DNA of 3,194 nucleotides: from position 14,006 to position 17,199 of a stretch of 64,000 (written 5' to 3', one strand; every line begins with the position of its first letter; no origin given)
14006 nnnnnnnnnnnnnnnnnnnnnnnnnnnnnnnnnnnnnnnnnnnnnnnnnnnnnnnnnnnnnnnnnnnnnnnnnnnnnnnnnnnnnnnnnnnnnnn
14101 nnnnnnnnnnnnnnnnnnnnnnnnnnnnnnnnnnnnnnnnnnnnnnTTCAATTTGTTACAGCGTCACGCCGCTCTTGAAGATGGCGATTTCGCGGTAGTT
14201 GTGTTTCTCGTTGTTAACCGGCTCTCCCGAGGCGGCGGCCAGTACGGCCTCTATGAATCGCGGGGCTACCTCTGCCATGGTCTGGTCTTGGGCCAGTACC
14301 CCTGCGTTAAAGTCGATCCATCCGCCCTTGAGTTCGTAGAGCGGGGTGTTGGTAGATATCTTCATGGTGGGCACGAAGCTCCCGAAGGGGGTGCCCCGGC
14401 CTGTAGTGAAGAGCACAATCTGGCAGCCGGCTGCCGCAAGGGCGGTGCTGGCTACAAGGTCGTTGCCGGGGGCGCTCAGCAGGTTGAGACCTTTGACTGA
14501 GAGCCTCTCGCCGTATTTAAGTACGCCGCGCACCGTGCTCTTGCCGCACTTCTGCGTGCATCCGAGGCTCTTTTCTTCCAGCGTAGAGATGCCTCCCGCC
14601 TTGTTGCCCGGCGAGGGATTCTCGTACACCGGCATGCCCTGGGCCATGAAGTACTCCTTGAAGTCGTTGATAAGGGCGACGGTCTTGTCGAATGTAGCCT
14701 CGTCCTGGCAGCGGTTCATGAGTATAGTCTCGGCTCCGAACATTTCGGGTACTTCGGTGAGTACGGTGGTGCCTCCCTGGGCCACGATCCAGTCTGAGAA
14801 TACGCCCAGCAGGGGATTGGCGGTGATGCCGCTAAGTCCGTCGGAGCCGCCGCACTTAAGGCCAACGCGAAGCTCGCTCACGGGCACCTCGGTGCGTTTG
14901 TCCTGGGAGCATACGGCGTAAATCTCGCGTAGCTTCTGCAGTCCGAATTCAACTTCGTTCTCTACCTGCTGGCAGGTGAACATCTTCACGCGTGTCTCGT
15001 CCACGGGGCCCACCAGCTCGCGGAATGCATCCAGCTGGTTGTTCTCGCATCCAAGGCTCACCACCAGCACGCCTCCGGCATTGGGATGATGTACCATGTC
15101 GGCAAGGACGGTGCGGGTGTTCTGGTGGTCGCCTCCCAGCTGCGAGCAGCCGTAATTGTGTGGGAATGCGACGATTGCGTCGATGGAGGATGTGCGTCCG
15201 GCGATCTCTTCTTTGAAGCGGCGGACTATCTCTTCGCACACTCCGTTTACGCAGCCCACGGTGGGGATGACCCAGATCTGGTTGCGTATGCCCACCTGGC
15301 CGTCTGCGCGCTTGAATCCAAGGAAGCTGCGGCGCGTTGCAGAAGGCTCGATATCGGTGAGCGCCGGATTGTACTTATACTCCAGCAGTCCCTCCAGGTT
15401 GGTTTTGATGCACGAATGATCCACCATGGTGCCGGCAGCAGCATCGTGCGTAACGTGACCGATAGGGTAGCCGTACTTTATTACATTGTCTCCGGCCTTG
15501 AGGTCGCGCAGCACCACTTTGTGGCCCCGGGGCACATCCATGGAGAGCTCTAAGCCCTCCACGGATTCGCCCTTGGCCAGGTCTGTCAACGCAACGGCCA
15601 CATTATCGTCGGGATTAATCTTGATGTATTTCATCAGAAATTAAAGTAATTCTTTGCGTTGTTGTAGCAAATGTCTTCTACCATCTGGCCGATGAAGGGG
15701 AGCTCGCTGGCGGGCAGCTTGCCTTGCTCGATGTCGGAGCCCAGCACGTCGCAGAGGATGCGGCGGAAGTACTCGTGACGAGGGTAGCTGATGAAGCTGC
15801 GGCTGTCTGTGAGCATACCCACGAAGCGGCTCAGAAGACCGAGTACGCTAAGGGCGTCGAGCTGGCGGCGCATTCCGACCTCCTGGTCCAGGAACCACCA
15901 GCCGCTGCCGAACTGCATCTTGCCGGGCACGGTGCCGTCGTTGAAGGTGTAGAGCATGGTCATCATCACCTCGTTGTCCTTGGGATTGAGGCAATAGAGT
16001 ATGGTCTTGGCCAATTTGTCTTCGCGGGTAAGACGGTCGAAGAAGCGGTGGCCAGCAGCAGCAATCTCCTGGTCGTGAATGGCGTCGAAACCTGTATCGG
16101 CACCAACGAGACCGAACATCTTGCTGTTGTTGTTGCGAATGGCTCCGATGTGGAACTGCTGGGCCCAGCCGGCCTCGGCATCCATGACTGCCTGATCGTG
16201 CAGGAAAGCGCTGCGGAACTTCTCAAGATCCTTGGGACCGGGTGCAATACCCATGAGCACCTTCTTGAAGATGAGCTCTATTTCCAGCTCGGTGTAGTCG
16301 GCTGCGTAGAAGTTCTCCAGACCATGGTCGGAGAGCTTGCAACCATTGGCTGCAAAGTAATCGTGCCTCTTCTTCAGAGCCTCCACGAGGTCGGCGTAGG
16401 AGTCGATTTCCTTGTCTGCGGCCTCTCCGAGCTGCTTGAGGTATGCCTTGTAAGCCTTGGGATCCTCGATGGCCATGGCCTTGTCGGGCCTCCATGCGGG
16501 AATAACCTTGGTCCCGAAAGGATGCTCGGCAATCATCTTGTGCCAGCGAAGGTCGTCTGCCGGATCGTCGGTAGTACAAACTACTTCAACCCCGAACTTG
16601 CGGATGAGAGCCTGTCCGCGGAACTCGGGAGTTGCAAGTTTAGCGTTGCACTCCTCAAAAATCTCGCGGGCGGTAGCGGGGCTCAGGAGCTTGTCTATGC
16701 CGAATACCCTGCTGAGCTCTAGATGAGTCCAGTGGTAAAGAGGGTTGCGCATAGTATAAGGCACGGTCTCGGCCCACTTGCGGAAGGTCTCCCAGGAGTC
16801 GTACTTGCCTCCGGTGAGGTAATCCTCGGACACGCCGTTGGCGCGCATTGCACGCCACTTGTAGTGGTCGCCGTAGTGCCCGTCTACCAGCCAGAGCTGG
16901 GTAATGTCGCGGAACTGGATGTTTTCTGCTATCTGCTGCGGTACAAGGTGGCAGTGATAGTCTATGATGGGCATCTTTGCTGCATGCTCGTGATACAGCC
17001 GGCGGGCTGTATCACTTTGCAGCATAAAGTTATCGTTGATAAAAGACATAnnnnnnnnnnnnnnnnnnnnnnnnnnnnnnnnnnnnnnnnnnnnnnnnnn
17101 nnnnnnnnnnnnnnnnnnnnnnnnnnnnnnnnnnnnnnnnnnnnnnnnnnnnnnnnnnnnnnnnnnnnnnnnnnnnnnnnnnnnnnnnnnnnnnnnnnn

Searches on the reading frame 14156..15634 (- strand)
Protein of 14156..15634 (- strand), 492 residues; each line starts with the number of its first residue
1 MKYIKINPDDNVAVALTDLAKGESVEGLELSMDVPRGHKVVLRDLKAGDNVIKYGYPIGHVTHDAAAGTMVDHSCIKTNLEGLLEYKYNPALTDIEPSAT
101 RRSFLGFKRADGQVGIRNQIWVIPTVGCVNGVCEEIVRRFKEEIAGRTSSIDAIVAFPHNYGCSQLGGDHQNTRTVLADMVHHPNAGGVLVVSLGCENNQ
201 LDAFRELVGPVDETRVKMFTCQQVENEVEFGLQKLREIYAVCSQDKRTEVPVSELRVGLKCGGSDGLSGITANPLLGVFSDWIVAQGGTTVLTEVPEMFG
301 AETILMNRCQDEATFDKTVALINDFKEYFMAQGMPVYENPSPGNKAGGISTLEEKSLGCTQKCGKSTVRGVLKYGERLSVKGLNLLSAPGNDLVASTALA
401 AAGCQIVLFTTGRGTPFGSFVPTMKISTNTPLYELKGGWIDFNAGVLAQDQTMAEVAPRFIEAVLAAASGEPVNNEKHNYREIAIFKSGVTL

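Call 10: search_protein_families(library=pfam, proteins=[window:14156-15634:-], max_evalue=0.001)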
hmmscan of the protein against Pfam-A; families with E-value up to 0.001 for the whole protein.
window:14156-15634:- (492 aa): 3 families
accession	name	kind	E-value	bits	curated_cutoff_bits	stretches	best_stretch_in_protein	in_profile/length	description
PF20629.2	GD_AH_C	-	2.5e-100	335.3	26.8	1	252-490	1-241/242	D-galactarate/Altronate dehydratase, C-terminal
PF04295.18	GD_AH_second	-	1.2e-48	165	27.3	1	106-240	1-133/136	D-galactarate dehydratase/Altronate hydrolase, second domain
PF08666.17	SAF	-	0.00054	20.9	21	0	10-74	1-60/63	SAF domain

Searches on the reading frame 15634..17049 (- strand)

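Call 10: search_protein_families(library=pfam, proteins=[window:15634-17049:-], max_evalue=0.001)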
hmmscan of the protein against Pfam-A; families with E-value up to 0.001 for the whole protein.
window:15634-17049:- (471 aa): 1 family
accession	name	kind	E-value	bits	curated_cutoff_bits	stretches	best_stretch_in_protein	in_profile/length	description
PF02614.20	UxaC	-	1.5e-192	641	25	1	2-469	3-464/464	Glucuronate isomerase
